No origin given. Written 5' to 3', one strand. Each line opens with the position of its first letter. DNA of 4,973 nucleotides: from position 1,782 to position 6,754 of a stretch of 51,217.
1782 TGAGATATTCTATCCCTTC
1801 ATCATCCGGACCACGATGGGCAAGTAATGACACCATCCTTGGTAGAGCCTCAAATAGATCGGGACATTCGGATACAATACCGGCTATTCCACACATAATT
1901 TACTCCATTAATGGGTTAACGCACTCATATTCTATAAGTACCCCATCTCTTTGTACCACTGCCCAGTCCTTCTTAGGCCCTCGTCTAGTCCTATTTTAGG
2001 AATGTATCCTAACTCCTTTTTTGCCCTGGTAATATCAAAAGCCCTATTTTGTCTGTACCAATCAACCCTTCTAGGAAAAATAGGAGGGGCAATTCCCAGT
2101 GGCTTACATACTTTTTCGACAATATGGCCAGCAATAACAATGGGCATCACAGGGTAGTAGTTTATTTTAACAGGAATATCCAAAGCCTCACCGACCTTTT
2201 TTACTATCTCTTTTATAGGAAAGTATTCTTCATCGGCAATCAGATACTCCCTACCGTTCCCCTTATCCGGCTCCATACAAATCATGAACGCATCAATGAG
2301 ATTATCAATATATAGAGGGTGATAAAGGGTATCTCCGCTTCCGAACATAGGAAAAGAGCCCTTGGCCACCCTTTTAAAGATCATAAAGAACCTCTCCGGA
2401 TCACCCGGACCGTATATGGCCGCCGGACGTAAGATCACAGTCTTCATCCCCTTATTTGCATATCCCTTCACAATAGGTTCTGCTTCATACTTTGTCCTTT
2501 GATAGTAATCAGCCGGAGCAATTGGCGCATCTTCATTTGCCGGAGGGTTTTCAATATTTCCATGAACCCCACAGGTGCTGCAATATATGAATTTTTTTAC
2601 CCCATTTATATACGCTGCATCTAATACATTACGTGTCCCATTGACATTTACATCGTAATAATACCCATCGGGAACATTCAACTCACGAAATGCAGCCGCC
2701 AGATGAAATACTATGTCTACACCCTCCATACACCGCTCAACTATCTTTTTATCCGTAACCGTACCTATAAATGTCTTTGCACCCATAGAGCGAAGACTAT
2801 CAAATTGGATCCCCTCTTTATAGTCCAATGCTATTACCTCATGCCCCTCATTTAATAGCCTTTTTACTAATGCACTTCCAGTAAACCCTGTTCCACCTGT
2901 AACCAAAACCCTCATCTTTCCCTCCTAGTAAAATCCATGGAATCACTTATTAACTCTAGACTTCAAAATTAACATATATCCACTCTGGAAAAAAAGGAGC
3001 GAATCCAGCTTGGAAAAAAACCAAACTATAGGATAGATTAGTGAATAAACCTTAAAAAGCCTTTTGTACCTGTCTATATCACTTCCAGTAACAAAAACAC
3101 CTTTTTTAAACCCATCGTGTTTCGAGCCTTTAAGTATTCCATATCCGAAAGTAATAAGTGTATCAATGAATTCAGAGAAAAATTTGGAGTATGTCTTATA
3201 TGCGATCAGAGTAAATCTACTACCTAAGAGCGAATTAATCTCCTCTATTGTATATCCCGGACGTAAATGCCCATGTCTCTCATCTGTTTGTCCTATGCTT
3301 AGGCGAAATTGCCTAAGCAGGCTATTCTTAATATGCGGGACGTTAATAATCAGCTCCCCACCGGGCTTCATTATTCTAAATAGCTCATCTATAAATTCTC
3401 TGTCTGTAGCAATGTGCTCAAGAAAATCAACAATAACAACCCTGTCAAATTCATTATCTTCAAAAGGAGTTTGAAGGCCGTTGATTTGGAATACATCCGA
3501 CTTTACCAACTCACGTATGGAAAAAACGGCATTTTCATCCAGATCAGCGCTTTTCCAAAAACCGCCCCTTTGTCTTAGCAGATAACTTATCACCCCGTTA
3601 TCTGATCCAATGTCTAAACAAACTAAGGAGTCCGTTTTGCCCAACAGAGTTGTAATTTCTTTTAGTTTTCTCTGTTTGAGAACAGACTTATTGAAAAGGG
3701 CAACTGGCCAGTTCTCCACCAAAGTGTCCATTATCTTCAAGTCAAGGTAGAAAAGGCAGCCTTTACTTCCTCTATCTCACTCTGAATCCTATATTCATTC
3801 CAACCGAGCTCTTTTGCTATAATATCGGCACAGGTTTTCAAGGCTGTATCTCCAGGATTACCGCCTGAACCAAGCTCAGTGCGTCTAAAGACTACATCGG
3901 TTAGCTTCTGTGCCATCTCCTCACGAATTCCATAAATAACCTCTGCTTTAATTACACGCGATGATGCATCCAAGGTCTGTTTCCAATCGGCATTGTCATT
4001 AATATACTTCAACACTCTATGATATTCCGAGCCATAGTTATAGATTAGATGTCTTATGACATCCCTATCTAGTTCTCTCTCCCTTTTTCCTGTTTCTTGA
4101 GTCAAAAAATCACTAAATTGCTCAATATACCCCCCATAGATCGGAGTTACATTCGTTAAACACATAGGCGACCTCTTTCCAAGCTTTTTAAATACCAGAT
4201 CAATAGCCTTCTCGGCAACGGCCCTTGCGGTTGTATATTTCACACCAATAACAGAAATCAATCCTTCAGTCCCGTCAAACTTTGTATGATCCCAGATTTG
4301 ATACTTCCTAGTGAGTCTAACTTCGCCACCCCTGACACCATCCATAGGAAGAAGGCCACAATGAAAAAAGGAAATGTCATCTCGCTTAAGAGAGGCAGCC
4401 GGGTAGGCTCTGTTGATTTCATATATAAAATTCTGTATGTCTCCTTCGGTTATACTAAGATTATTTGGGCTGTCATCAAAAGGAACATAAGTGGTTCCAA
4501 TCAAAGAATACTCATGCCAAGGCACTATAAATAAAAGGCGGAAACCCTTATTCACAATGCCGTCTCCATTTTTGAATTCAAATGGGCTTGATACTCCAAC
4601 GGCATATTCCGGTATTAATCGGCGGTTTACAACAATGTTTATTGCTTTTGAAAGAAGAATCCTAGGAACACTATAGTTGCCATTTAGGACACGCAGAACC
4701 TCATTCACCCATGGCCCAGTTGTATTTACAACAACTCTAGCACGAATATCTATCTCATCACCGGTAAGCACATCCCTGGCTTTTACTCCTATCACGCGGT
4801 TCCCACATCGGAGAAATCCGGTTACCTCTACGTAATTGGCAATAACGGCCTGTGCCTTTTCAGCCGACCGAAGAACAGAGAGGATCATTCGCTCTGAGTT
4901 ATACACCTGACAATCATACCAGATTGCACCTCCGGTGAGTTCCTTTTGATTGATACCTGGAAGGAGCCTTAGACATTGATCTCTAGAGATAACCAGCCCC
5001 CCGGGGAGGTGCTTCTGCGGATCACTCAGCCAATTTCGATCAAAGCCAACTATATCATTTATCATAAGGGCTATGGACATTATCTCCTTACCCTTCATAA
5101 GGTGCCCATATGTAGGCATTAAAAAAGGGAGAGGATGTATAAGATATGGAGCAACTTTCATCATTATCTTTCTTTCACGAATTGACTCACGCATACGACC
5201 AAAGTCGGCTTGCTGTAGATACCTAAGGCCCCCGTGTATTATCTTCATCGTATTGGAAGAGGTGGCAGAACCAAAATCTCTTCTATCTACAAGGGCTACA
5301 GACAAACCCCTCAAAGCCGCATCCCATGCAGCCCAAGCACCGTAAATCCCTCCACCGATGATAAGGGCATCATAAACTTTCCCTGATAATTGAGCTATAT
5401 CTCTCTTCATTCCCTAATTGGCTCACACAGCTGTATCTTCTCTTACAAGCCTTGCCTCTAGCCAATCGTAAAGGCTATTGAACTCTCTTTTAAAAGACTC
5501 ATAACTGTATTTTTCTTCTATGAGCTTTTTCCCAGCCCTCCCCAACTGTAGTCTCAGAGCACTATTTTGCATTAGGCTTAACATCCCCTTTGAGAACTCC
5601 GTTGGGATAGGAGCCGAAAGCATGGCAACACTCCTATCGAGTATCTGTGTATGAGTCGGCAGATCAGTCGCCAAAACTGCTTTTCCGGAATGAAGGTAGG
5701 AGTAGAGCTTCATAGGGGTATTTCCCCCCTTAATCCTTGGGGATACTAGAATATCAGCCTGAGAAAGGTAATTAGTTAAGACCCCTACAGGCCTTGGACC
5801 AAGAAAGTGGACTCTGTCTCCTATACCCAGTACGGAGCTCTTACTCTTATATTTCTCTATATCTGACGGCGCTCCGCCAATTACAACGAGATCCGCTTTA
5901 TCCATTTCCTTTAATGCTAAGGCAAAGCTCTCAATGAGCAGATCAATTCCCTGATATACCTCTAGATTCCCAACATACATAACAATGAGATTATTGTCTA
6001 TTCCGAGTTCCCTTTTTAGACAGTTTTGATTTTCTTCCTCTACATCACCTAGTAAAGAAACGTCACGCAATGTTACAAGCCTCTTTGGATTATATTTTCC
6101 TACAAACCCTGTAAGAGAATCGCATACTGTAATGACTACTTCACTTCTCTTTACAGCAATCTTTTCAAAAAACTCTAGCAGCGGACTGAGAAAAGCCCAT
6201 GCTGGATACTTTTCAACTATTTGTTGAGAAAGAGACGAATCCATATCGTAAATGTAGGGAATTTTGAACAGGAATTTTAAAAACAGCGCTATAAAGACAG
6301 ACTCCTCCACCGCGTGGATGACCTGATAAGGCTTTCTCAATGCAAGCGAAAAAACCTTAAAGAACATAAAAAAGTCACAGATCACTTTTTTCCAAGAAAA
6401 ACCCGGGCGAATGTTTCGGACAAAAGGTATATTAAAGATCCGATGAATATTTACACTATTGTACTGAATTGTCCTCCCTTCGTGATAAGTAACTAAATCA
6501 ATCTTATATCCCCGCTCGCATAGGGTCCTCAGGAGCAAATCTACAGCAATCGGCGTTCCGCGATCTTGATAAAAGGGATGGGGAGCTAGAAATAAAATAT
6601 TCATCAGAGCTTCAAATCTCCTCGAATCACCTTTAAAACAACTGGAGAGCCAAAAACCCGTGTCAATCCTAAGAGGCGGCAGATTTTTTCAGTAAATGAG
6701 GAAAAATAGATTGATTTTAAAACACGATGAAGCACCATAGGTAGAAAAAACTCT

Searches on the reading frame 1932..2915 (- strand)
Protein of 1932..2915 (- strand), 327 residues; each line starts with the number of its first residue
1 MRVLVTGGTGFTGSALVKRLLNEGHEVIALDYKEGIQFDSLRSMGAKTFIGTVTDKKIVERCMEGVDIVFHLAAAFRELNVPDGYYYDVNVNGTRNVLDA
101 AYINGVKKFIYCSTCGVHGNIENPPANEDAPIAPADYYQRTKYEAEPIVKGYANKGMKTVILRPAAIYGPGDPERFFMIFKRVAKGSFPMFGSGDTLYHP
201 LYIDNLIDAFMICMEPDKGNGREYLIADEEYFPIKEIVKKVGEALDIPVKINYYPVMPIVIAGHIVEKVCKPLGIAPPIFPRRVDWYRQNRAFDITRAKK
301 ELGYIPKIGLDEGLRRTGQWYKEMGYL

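Call 8: search_protein_families(library=pfam, proteins=[window:1932-2915:-], max_evalue=0.001)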
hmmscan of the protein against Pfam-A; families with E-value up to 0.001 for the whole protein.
window:1932-2915:- (327 aa): 8 families
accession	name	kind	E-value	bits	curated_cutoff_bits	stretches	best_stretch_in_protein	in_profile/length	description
PF01370.27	Epimerase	-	9.3e-43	146.8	20.9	1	3-227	1-240/240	NAD dependent epimerase/dehydratase family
PF01073.25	3Beta_HSD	-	1.9e-39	135.8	22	1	4-232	1-247/280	3-beta hydroxysteroid dehydrogenase/isomerase family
PF16363.11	GDP_Man_Dehyd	-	1.1e-29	104.4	27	1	4-317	1-332/332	GDP-mannose 4,6 dehydratase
PF13460.12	NAD_binding_10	-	2.8e-19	70.1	27.2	1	7-168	1-147/184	NAD(P)H-binding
PF07993.18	NAD_binding_4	-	2.1e-18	66.9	20.1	1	57-174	80-212/258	Male sterility protein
PF04321.23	RmlD_sub_bind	-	1e-15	58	27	1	1-204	1-187/287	RmlD substrate binding domain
PF02719.21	Polysacc_synt_2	-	5e-14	52.6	20.2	1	3-114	1-128/293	Polysaccharide biosynthesis protein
PF05368.20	NmrA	-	5.5e-13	49.6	27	1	2-117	4-110/298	NmrA-like family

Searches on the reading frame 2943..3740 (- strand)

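Call 8: search_protein_families(library=pfam, proteins=[window:2943-3740:-], max_evalue=0.001)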
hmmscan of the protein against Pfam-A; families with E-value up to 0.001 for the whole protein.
window:2943-3740:- (265 aa): 7 families
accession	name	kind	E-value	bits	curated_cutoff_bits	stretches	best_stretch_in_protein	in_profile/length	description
PF08241.18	Methyltransf_11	-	2.2e-13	51.1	21.2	1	42-132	1-95/95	Methyltransferase domain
PF13649.12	Methyltransf_25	-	4.2e-09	37.4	27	1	42-128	2-97/97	Methyltransferase domain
PF13489.12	Methyltransf_23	-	1.5e-08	35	27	1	25-172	8-154/164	Methyltransferase domain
PF13847.12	Methyltransf_31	-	6.1e-07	29.7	27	1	37-144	3-121/145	Methyltransferase domain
PF08242.18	Methyltransf_12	-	4.2e-06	27.8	30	1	42-130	1-98/98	Methyltransferase domain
PF01209.24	Ubie_methyltran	-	9.6e-05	22.3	20.1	1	82-143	101-163/233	ubiE/COQ5 methyltransferase family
PF07021.18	MetW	-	0.00074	19.6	21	0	41-144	17-119/193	Methionine biosynthesis protein MetW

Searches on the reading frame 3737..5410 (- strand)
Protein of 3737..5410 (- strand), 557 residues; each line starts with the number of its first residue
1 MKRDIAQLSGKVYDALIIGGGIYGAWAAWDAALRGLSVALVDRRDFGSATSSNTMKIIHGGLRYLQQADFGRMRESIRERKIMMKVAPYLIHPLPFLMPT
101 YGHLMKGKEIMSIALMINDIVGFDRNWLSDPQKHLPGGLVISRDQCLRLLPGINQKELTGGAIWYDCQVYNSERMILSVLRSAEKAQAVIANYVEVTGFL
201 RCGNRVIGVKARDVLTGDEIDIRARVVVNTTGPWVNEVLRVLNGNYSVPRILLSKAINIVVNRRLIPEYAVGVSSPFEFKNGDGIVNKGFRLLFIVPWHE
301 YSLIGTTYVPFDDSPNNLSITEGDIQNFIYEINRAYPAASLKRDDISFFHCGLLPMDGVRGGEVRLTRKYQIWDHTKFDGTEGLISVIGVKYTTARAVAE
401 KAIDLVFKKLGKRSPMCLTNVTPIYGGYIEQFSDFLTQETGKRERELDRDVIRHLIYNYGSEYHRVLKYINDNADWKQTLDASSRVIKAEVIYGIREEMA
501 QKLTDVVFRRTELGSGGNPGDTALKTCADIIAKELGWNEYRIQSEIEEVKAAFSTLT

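Call 8: search_protein_families(library=pfam, proteins=[window:3737-5410:-], max_evalue=0.001)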
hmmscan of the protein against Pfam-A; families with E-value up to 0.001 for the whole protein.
window:3737-5410:- (557 aa): 6 families
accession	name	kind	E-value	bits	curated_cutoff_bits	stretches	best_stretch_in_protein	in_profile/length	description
PF01266.30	DAO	-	1.6e-40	140.1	27.9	1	14-358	1-316/353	FAD dependent oxidoreductase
PF16901.10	DAO_C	-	5.6e-26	91.3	31.4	1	417-541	1-125/126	C-terminal domain of alpha-glycerophosphate oxidase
PF12831.13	FAD_oxidored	-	9.7e-06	25.6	27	1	14-63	1-52/416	FAD dependent oxidoreductase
PF00890.30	FAD_binding_2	-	3.2e-05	23.8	20.4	0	14-52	1-42/414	FAD binding domain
PF13450.12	NAD_binding_8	-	8.4e-05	23.2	21.9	1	17-52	1-37/68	NAD(P)-binding Rossmann-like domain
PF01134.28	GIDA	-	0.00018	21.1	22.1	0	15-49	2-29/391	Glucose inhibited division protein A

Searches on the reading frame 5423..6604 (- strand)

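Call 8: search_protein_families(library=pfam, proteins=[window:5423-6604:-], max_evalue=0.001)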
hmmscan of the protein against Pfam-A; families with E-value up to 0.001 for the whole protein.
window:5423-6604:- (393 aa): 5 families
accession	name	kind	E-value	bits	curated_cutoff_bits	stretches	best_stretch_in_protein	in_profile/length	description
PF00534.26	Glycos_transf_1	-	3.3e-19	69.5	26.4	1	197-360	6-171/172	Glycosyl transferases group 1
PF13692.12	Glyco_trans_1_4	-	1.3e-18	68.1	27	1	207-347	3-142/142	Glycosyl transferases group 1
PF13439.12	Glyco_transf_4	-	2.2e-07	31.5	28.5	1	21-170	8-150/170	Glycosyltransferase Family 4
PF13579.12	Glyco_trans_4_4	-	1.5e-05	25.8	29.7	1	20-164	6-138/158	Glycosyl transferase 4-like domain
PF13524.12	Glyco_trans_1_2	-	0.00073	19.9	25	0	231-370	9-137/144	Glycosyl transferase-like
